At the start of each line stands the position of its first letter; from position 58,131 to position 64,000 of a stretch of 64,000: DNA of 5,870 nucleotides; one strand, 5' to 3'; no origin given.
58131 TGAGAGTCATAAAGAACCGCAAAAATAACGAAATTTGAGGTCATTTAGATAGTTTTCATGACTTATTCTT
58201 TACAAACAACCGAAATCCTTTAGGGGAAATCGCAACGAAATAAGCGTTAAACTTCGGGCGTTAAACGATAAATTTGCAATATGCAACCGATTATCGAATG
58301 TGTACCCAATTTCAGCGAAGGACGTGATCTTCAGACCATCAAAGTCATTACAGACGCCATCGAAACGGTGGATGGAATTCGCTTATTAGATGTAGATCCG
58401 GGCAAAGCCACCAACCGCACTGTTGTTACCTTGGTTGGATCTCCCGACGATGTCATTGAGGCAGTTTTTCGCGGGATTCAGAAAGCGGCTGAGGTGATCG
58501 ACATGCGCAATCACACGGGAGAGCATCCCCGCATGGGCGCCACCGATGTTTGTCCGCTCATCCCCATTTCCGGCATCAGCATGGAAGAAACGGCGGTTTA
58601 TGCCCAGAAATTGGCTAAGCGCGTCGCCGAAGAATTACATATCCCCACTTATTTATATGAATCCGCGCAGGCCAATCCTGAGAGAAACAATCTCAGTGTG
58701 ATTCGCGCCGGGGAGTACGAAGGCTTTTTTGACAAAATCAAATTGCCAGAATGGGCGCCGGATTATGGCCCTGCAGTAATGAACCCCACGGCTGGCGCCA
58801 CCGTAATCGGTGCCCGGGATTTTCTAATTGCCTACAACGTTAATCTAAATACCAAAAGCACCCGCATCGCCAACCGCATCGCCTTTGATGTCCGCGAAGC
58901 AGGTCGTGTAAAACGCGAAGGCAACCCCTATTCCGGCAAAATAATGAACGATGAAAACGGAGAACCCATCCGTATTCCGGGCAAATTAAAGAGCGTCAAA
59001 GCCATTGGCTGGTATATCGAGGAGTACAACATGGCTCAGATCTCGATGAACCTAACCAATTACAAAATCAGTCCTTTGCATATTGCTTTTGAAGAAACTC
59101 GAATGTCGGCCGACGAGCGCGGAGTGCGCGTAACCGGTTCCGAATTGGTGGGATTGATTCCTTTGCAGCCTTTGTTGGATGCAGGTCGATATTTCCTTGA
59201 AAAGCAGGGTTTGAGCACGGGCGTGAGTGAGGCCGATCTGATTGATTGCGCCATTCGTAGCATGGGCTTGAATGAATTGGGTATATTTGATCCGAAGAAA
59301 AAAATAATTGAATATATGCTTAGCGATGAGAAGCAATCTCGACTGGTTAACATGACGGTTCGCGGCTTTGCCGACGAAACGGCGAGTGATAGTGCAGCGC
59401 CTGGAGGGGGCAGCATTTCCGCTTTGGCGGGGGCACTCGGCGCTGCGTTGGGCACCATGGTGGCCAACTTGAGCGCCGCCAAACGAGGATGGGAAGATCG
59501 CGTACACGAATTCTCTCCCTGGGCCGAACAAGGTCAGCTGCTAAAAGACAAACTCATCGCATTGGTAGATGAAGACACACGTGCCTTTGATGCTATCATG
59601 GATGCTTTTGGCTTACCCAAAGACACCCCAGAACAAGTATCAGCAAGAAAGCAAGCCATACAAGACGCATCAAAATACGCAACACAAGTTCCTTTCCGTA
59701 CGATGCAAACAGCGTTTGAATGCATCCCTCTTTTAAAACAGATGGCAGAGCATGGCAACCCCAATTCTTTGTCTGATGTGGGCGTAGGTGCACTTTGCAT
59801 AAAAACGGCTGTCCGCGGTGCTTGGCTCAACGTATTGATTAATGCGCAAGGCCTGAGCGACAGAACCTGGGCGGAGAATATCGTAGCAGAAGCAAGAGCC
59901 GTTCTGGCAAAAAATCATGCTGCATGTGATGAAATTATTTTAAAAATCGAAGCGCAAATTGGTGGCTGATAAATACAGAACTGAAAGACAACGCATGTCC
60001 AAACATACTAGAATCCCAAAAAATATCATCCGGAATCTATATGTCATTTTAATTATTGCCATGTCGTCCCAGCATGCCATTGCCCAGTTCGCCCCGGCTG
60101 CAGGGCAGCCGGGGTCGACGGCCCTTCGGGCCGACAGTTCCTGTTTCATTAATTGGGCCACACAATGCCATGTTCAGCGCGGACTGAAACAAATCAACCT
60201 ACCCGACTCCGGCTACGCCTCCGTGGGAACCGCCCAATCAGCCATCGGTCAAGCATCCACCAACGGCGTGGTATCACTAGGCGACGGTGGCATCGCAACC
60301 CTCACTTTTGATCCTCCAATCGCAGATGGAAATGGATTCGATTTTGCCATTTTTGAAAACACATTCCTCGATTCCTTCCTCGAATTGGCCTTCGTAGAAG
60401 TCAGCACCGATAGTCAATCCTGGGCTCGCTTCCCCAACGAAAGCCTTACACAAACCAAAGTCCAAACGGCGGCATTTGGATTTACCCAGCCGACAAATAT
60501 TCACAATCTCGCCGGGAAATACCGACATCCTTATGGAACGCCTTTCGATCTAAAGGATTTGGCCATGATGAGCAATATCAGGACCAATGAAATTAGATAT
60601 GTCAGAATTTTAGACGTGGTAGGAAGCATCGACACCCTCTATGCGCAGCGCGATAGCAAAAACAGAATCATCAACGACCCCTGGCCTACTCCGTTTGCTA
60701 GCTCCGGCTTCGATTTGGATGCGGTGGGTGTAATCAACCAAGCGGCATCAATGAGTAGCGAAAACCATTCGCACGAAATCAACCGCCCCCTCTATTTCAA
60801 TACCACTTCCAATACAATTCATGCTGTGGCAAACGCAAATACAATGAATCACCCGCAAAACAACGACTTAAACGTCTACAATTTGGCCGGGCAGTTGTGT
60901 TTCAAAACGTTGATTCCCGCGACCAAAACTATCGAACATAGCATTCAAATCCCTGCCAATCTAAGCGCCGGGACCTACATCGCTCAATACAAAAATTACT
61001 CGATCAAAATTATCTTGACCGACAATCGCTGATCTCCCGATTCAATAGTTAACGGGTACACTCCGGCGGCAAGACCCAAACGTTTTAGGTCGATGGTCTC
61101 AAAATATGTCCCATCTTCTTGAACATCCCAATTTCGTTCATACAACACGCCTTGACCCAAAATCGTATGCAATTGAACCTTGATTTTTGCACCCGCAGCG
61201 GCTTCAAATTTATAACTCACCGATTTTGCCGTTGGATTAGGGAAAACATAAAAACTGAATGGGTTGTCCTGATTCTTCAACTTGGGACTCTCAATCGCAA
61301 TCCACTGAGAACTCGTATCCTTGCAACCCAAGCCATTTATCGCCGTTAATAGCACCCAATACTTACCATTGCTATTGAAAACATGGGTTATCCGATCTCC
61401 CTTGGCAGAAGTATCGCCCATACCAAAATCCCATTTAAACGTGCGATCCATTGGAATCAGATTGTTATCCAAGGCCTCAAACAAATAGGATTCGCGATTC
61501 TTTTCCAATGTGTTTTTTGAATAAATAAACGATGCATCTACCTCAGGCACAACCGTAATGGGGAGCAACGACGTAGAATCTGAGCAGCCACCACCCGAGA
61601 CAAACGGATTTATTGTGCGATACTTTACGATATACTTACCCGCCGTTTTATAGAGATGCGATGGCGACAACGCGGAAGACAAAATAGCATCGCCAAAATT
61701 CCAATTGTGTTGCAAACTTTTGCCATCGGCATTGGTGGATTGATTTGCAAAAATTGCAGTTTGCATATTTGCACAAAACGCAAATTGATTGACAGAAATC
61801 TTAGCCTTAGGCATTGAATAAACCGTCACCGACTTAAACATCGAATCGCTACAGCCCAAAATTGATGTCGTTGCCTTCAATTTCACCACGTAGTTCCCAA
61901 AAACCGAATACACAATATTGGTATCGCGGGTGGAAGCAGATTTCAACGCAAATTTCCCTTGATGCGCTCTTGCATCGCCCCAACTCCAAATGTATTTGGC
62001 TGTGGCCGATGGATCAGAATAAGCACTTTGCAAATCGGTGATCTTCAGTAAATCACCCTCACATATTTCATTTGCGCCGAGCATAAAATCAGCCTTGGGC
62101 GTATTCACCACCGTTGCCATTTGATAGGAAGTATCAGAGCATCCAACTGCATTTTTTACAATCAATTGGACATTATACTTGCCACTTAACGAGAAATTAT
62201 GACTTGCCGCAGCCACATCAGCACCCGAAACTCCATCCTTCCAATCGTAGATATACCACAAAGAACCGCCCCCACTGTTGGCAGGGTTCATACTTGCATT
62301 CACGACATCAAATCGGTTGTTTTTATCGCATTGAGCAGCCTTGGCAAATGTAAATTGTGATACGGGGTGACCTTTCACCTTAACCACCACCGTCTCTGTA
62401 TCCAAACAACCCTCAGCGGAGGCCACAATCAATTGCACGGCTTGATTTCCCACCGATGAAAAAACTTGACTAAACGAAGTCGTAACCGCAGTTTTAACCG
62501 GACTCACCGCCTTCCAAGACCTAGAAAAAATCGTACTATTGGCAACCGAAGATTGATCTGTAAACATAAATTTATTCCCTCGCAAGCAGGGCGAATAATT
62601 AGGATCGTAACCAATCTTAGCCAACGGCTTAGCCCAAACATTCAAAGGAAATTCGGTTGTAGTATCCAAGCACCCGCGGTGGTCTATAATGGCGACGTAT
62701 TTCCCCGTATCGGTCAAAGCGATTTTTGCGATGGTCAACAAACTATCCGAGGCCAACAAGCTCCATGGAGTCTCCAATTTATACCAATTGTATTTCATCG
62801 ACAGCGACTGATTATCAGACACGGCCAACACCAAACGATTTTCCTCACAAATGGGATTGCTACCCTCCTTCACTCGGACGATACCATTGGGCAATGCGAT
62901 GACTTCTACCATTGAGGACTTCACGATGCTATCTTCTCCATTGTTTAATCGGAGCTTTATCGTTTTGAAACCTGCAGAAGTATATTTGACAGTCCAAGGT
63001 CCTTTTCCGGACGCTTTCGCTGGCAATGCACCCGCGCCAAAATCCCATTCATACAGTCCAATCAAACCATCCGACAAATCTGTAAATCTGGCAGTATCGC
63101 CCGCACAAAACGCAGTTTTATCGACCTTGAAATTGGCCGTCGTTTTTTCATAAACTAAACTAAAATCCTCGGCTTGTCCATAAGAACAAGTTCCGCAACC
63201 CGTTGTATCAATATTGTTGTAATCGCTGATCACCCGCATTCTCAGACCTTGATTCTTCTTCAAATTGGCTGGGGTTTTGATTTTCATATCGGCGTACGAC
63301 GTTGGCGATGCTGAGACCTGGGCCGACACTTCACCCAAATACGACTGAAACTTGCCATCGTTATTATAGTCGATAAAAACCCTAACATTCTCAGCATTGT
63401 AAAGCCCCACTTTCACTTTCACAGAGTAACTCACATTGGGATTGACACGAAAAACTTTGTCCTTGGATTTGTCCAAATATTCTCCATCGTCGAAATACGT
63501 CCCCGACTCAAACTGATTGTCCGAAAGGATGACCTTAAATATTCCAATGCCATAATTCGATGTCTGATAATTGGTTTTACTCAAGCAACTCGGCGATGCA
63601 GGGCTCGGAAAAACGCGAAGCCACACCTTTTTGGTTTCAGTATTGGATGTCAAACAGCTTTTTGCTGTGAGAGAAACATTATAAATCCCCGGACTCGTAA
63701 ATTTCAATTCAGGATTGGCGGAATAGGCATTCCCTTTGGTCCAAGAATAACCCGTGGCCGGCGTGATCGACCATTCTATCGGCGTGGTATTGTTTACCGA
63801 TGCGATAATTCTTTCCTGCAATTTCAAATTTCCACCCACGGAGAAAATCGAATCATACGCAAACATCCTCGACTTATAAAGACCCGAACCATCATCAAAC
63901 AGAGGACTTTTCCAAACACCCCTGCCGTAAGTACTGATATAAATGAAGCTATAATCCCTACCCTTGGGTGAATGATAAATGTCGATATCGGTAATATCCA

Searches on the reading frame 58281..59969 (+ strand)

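Call 9: search_protein_families(library=pfam, proteins=[window:58281-59969:+], max_evalue=0.0001)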
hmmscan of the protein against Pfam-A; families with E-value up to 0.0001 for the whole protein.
window:58281-59969:+ (562 aa): 3 families
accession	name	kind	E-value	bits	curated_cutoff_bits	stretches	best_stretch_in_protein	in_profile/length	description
PF07837.17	FTCD_N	-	1.6e-71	240.1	27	1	4-179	1-176/176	Formiminotransferase domain, N-terminal subdomain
PF04961.17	FTCD_C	-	6e-65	218.8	24.5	1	359-539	1-181/182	Formiminotransferase-cyclodeaminase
PF02971.19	FTCD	-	1.9e-59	200.2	24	1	181-345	1-145/145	Formiminotransferase domain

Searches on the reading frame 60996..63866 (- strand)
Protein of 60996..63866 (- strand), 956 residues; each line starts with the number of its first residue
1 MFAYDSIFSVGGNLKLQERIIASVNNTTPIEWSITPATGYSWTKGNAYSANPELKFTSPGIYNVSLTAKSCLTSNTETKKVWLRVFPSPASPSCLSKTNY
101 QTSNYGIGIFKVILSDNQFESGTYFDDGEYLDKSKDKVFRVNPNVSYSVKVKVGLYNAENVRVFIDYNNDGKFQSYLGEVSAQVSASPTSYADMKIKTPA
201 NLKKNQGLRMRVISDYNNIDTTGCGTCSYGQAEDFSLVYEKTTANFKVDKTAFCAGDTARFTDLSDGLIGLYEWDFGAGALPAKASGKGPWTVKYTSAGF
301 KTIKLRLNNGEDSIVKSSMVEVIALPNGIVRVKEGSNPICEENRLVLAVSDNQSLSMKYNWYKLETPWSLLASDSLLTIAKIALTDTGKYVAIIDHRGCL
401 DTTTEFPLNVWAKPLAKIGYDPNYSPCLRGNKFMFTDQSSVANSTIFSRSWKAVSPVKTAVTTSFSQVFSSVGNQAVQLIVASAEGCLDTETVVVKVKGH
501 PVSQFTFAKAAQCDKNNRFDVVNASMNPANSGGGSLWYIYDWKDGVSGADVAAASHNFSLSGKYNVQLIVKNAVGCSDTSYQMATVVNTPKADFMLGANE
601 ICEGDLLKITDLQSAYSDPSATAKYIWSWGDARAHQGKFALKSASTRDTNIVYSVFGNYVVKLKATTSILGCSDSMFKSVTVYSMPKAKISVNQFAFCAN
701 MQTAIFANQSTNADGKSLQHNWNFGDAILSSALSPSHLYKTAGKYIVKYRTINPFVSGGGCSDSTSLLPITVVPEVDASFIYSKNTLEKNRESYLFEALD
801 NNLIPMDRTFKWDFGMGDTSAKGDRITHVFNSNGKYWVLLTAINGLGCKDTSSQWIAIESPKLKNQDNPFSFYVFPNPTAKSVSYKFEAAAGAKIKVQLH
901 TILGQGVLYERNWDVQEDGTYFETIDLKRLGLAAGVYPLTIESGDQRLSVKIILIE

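Call 9: search_protein_families(library=pfam, proteins=[window:60996-63866:-], max_evalue=0.0001)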
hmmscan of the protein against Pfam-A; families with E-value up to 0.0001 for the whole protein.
window:60996-63866:- (956 aa): 4 families
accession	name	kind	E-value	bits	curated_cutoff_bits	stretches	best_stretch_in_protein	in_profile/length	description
PF18911.6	PKD_4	-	1.1e-40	138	27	3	686-751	4-68/85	PKD domain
PF00801.26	PKD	-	1.7e-30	105.3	23.5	1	808-852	30-75/80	PKD domain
PF20009.4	GEVED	-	9.4e-14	52.4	24.4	1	160-237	1-77/78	GEVED domain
PF18962.6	Por_Secre_tail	-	1.6e-06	28.8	27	1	874-953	1-74/75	Secretion system C-terminal sorting domain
